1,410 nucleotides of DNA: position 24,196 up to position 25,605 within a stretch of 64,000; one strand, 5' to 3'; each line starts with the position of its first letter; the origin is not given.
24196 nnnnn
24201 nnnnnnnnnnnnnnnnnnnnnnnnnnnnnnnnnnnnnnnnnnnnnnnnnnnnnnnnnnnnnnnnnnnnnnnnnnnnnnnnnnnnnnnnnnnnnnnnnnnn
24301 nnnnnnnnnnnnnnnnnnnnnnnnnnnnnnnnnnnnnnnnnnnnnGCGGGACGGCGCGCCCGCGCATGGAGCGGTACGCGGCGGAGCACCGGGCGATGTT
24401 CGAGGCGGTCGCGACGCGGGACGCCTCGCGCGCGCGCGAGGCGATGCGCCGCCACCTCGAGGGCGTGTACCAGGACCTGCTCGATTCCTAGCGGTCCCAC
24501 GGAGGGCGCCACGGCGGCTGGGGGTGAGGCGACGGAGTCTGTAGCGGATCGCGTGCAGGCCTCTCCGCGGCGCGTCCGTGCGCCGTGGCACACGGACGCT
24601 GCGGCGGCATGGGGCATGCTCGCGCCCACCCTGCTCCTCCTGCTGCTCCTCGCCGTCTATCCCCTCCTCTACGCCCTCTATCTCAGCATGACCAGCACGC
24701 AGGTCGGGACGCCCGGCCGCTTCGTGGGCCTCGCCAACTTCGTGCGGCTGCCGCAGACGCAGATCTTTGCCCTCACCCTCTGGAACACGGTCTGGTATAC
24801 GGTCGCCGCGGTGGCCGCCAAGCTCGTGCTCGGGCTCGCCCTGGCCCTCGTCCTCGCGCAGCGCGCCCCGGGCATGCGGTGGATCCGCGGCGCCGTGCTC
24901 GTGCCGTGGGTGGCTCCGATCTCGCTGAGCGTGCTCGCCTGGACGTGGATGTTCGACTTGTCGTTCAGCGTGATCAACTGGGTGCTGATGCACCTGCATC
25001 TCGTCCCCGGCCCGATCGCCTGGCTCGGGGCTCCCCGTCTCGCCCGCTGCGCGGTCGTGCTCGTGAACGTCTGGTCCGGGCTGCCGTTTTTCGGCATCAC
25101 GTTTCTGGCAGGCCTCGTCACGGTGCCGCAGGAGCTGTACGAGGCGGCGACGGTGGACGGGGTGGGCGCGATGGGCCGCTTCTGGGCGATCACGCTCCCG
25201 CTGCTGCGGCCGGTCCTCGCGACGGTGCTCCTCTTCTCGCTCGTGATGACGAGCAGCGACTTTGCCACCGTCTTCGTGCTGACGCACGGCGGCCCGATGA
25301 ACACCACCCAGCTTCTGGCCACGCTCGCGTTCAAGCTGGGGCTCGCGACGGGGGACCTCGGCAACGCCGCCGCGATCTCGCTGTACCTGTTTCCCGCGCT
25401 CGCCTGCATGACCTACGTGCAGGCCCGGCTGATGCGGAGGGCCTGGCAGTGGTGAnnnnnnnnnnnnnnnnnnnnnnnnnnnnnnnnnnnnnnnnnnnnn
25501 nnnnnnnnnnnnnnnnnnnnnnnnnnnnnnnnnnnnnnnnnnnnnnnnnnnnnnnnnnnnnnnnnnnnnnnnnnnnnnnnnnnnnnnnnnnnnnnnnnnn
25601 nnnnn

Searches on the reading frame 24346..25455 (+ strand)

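Call 27: search_protein_families(library=pfam, proteins=[window:24346-25455:+])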
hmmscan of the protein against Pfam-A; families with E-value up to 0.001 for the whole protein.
window:24346-25455:+ (369 aa): 1 family
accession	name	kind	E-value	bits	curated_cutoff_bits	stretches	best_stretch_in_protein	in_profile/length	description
PF00528.27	BPD_transp_1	-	6.1e-13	49.3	26.4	1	161-366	3-182/184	Binding-protein-dependent transport system inner membrane component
